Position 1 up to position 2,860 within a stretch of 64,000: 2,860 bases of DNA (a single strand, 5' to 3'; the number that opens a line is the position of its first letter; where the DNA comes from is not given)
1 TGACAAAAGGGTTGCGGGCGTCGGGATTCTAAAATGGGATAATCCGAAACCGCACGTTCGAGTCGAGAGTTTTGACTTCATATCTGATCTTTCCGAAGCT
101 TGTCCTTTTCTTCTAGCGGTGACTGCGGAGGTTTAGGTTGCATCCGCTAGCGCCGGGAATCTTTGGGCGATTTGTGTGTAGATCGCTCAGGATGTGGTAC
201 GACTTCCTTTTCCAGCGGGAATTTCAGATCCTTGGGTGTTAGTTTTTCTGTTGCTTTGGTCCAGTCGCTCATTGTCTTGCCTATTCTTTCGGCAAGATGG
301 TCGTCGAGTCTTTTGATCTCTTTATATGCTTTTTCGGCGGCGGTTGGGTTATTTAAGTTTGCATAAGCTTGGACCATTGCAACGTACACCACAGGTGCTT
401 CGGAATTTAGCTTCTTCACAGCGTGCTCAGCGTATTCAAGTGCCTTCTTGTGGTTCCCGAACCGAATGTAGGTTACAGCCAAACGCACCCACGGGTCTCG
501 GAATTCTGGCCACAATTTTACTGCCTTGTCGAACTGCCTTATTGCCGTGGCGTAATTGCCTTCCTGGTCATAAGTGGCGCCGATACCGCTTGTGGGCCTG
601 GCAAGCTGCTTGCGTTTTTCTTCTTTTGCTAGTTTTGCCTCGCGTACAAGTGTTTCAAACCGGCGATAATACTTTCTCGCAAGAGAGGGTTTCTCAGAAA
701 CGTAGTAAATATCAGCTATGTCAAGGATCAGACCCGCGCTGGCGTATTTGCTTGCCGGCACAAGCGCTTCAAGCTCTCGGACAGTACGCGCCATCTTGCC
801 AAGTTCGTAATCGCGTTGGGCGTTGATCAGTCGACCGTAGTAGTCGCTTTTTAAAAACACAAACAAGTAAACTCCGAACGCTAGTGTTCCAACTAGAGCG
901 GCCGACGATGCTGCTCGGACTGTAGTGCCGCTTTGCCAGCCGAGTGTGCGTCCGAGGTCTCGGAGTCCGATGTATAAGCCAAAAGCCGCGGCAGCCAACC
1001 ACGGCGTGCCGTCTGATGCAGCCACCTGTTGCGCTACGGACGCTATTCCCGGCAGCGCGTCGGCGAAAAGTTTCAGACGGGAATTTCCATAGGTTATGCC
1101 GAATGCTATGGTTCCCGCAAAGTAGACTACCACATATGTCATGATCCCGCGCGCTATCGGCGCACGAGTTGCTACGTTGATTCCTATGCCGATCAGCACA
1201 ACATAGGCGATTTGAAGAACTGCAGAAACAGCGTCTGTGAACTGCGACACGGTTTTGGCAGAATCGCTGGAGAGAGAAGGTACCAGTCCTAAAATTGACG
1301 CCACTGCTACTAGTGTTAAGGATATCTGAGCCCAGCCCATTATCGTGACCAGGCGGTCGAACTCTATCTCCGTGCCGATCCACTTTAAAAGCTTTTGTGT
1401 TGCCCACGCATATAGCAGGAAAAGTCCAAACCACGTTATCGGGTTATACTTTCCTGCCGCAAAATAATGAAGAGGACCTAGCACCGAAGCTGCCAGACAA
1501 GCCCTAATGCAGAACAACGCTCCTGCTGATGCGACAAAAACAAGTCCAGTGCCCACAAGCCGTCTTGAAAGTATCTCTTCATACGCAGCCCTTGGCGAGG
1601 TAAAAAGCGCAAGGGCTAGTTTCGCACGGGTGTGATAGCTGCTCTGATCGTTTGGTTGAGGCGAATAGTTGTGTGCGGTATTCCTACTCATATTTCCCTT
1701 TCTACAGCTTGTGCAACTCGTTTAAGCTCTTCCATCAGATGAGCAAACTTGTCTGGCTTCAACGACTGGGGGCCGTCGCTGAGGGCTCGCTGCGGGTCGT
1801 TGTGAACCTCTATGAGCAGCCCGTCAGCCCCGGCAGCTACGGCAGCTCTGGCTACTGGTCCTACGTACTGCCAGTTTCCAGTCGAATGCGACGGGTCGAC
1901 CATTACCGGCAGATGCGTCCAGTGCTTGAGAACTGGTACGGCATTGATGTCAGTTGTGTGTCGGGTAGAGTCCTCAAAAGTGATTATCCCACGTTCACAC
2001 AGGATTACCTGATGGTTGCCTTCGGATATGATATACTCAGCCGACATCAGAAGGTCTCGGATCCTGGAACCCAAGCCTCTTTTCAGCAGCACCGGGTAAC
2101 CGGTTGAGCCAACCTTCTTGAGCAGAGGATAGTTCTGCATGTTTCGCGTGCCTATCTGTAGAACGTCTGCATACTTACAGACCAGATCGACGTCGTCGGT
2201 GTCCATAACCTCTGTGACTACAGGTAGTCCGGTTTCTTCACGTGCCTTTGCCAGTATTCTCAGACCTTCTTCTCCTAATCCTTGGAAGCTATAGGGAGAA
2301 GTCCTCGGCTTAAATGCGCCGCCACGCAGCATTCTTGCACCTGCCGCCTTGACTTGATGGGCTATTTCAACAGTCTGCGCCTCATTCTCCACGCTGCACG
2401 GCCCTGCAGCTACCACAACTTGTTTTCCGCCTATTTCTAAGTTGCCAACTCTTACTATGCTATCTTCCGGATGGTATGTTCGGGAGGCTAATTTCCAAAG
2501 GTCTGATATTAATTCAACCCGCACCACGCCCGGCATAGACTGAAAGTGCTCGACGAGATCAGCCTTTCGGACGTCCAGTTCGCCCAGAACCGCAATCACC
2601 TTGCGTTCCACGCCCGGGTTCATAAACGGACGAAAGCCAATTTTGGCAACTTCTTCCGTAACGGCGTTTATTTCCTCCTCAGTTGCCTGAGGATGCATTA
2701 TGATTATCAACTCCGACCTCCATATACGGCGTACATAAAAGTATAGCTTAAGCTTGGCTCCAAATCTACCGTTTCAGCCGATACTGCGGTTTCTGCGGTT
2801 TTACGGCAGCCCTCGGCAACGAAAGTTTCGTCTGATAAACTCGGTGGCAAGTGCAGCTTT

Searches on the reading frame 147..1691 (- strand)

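Call 65: search_protein_families(library=pfam, proteins=[window:147-1691:-], max_evalue=0.00001)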
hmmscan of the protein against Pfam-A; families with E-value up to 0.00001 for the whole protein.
window:147-1691:- (514 aa): 8 families
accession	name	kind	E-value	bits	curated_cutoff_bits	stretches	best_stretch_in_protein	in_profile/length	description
PF00515.34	TPR_1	-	4.3e-12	45.8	27.8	0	369-397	6-34/34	Tetratricopeptide repeat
PF07719.23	TPR_2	-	1.3e-11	44.1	27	0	401-426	4-29/34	Tetratricopeptide repeat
PF13428.12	TPR_14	-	2.3e-11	43.7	23.5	0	372-405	9-42/44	Tetratricopeptide repeat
PF13181.12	TPR_8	-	2.6e-11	43.2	25.7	0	401-426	4-29/34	Tetratricopeptide repeat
PF14559.12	TPR_19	-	1.7e-09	38.3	25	1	376-426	3-53/68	Tetratricopeptide repeat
PF04893.22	Yip1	-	9e-08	32.6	28.6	1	28-198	2-171/173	Yip1 domain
PF13432.12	TPR_16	-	1.5e-07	32.2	32.7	0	375-426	8-59/65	Tetratricopeptide repeat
PF13424.12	TPR_12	-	2.6e-07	31.2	30.1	0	325-394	9-75/77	Tetratricopeptide repeat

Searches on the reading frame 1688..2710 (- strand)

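Call 65: search_protein_families(library=pfam, proteins=[window:1688-2710:-], max_evalue=0.00001)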
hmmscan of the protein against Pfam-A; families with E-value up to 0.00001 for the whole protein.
window:1688-2710:- (340 aa): 3 families
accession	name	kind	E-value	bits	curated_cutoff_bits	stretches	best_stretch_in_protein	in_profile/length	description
PF00793.26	DAHP_synth_1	-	3.4e-79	266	25.5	1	94-333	13-265/270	DAHP synthetase I family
PF18152.6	DAHP_snth_FXD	-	1.4e-14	54.1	27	1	1-69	1-66/67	DAHP synthase ferredoxin-like domain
PF03102.20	NeuB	-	1.4e-11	44.7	22.1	1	145-337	53-237/241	NeuB family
